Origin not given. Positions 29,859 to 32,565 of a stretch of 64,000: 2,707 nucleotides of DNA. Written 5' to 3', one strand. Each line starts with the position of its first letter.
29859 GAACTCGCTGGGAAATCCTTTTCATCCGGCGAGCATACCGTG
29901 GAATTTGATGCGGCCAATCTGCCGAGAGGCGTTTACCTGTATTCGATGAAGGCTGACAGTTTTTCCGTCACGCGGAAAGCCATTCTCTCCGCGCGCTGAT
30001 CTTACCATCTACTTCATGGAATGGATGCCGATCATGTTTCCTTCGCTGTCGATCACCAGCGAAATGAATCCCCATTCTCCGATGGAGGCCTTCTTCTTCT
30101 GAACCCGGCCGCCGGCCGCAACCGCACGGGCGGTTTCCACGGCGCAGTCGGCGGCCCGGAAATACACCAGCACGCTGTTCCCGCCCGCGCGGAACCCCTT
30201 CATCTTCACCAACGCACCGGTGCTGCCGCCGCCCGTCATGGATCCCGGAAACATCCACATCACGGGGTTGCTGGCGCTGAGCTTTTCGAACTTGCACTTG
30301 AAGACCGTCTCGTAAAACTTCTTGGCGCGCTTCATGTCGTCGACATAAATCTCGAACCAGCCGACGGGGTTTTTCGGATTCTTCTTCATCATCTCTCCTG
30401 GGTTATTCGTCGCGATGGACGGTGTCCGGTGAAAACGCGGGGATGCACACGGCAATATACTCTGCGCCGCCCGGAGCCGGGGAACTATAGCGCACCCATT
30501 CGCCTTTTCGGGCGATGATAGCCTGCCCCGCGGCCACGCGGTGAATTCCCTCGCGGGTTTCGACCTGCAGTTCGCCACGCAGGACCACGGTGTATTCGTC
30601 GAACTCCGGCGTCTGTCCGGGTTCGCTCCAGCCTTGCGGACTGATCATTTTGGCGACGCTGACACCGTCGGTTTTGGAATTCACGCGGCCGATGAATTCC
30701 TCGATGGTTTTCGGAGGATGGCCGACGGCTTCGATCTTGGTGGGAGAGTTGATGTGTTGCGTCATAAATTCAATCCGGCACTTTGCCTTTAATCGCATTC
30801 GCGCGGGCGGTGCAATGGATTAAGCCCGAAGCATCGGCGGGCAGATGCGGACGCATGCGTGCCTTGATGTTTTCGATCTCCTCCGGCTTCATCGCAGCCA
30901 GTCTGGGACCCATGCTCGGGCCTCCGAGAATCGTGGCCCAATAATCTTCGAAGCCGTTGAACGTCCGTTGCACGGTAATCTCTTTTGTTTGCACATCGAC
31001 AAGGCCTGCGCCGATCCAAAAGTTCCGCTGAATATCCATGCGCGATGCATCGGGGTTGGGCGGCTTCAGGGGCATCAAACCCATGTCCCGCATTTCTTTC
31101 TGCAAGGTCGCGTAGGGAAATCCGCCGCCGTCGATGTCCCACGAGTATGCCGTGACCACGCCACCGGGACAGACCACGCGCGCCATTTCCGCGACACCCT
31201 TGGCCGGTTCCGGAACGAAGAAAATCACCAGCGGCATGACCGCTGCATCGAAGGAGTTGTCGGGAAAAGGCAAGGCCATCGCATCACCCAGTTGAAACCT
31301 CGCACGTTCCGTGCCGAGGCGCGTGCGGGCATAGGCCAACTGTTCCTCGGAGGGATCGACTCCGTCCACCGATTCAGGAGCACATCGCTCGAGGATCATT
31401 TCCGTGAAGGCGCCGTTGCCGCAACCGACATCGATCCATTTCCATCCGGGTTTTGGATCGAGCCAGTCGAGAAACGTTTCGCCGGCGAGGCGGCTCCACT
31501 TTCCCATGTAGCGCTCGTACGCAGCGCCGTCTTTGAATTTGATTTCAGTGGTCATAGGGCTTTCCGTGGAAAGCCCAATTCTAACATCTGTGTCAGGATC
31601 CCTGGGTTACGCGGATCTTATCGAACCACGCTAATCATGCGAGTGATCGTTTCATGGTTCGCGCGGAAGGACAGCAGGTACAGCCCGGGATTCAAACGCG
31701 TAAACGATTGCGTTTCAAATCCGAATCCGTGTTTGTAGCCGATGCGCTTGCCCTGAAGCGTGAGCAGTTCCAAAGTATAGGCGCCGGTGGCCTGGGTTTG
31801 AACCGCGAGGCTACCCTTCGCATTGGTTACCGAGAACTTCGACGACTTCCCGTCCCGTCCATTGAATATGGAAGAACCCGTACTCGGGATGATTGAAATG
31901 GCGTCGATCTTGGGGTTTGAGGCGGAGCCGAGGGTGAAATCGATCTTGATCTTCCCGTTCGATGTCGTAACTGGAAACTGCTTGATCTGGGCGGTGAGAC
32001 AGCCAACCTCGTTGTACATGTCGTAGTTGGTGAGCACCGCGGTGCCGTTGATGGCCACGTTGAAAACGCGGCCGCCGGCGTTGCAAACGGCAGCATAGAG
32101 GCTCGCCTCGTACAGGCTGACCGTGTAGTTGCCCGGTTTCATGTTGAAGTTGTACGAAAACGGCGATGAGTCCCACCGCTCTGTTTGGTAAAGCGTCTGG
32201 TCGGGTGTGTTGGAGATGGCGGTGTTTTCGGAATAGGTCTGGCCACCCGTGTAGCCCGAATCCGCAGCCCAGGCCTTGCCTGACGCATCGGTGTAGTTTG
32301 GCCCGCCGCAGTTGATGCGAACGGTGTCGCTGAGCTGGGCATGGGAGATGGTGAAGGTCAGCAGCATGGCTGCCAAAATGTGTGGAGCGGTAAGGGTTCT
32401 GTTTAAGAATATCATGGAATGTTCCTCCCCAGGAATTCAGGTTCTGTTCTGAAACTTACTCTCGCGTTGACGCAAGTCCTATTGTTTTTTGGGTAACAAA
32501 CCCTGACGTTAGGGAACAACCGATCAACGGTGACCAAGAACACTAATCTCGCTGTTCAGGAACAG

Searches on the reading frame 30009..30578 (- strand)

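Call 63: search_protein_families(library=pfam, proteins=[window:30009-30578:-], max_evalue=0.01)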
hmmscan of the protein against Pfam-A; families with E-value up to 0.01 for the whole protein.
window:30009-30578:- (189 aa): 3 families
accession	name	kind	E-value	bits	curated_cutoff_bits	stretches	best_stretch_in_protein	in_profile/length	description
PF22677.2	Ble-like_N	-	8.8e-05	22.6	24.5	1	74-93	4-23/41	Bleomycin resistance protein-like N-terminal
PF00903.31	Glyoxalase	-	0.00011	23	20.6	1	73-183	3-119/121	Glyoxalase/Bleomycin resistance protein/Dioxygenase superfamily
PF18029.7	Glyoxalase_6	-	0.00024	22.2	23.6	1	79-182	6-102/106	Glyoxalase-like domain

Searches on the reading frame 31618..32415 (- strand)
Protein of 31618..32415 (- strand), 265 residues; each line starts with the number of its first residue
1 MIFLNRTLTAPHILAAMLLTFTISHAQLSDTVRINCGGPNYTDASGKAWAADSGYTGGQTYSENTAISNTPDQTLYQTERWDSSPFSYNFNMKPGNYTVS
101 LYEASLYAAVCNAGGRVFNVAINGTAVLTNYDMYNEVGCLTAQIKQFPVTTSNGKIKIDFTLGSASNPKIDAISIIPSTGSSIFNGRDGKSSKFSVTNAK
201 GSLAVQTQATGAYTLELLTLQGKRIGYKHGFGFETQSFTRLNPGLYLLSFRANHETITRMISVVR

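Call 63: search_protein_families(library=pfam, proteins=[window:31618-32415:-], max_evalue=0.01)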
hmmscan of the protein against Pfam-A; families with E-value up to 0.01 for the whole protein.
window:31618-32415:- (265 aa): 3 families
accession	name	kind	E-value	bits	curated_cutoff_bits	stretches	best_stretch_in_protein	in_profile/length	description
PF11721.14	Malectin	-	6.5e-30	104.7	23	1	32-173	3-163/163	Malectin domain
PF18962.6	Por_Secre_tail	-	0.0019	18.9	27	0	153-221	7-66/75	Secretion system C-terminal sorting domain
PF12819.13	Malectin_like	-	0.0036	17.1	24.5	0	84-171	232-324/331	Malectin-like domain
